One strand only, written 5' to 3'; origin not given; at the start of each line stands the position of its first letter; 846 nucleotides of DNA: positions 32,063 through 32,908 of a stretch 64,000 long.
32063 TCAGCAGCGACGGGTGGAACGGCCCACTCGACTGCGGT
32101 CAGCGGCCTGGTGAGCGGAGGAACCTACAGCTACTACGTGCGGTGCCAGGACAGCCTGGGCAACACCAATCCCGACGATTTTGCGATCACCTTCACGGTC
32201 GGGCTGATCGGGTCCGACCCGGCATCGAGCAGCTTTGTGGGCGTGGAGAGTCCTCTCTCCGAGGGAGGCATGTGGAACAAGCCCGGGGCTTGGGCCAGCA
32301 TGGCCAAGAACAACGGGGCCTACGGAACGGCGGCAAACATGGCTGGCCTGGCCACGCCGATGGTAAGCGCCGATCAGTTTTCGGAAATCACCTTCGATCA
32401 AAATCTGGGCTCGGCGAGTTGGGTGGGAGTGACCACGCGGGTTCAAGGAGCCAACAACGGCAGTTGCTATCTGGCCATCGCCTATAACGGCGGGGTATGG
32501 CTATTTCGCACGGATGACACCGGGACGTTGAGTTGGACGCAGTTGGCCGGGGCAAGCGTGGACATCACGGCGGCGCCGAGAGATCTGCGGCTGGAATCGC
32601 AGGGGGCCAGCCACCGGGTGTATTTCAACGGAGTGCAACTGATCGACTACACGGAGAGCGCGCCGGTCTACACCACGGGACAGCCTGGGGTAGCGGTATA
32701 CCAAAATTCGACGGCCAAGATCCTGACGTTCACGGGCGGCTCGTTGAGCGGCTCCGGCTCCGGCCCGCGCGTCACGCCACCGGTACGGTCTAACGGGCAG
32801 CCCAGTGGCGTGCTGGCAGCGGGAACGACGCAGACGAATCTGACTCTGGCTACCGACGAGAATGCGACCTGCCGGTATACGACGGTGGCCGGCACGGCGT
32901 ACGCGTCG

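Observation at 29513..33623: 4.1-kb secreted esterase-like protein carrying three near-identical 860-bp (Ig-like + lectin-like) tandem modules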

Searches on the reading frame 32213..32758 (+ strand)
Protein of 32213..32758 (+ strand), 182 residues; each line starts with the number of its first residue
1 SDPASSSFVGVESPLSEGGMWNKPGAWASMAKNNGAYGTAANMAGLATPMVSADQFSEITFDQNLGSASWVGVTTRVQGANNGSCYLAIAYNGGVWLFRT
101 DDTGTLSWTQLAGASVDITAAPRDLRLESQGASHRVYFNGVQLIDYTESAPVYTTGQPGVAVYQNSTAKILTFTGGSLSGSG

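Call 8: search_protein_families(library=pfam, max_evalue=1, proteins=[window:32213-32758:+])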
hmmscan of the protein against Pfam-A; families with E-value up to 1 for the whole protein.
seq(182 aa): 0 families

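Call 52: search_protein_representatives(protein=window:32213-32749:+)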
Query: 179 residues. Proteins with E-value up to 0.001 (for the whole library): 242; up to 1e-10: 88; up to 1e-30: 32. The best 150 are listed.
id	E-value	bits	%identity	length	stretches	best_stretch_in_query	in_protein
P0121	9.2e-210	706.2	92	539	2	1-179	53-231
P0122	6.3e-144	491.8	57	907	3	3-178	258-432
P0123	4.6e-118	407.6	61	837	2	4-178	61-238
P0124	9.6e-117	403.3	59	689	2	3-178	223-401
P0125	5.9e-108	374.7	57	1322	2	3-178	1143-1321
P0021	2.1e-106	369.7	59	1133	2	3-178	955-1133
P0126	4.1e-98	342.7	59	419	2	3-178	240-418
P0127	1.1e-69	250.1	55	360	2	4-177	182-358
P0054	3.9e-58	212.5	62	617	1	3-178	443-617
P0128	1.3e-57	210.8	60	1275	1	4-178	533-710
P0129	5.9e-57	208.6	61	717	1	3-178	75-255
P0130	1.1e-56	207.8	61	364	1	4-178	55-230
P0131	2.0e-56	207.0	60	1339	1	6-178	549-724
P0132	3.9e-55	202.7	58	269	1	4-178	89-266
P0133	1.9e-54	200.5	59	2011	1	3-179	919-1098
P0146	1.5e-32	129.2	36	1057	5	7-167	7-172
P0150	6.3e-27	110.9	42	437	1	5-177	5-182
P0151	2.2e-26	109.1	41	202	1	6-178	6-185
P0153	9.0e-26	107.1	42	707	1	5-166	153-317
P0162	1.3e-19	87.1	34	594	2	7-173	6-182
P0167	1.1e-17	80.8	35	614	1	5-173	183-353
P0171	7.3e-17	78.1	41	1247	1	3-178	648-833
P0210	4.0e-10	56.2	32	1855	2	8-171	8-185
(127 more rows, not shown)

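Call 55: search_protein_families(library=pfam, max_evalue=0.01, proteins=[P0146, P0150, P0153, P0162, P0167, P0171, P0133, P0210, P0128, P0151])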
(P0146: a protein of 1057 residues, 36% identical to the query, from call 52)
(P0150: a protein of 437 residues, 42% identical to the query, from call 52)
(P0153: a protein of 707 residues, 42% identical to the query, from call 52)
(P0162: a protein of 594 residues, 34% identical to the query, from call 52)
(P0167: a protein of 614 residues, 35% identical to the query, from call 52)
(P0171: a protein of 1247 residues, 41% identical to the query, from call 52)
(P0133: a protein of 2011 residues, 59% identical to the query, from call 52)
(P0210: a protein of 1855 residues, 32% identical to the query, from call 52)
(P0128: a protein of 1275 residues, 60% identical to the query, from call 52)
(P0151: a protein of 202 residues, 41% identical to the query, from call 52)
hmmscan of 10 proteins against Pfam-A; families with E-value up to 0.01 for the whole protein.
P0146 (1057 aa): 0 families

P0150 (437 aa): 0 families

P0153 (707 aa): 0 families

P0162 (594 aa): 0 families

P0167 (614 aa): 0 families

P0171 (1247 aa): 0 families

P0133 (2011 aa): 7 families
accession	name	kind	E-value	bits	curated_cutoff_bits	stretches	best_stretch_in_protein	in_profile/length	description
PF13385.13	Laminin_G_3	-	2.6e-60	203.4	27.6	2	1851-2002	1-151/151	Concanavalin A-like lectin/glucanases superfamily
PF07995.17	GSDH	-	2.7e-19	70.1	25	2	147-305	1-136/332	Glucose / Sorbosone dehydrogenase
PF17957.7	Big_7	-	1e-17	64.9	24.1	2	1716-1782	1-69/70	Bacterial Ig domain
PF13205.12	Big_5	-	4.4e-16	59.9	23.6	1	34-131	3-103/105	Bacterial Ig-like domain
PF18911.6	PKD_4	-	2.9e-11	43.7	27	1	826-912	1-83/85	PKD domain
PF00801.26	PKD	-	6.1e-06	26.6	23.5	1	844-906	14-73/80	PKD domain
PF00756.26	Esterase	-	9.8e-05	22.7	22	1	464-590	91-181/251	Putative esterase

P0210 (1855 aa): 0 families

P0128 (1275 aa): 4 families
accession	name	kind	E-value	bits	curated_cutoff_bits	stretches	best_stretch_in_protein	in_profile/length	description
PF03160.20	Calx-beta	-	4.9e-83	275.4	27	5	1172-1262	14-102/119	Calx-beta domain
PF01436.27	NHL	-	0.00039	20.8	20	1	100-121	1-21/28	NHL repeat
PF16862.10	Glyco_hydro_79C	-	0.0019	19.4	27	0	1178-1235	23-73/103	Glycosyl hydrolase family 79 C-terminal beta domain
PF07550.17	Shr-like_HID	-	0.0029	18.5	22.3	0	1178-1238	5-67/82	Heme-binding protein Shr-like, Hb-interacting domain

P0151 (202 aa): 0 families
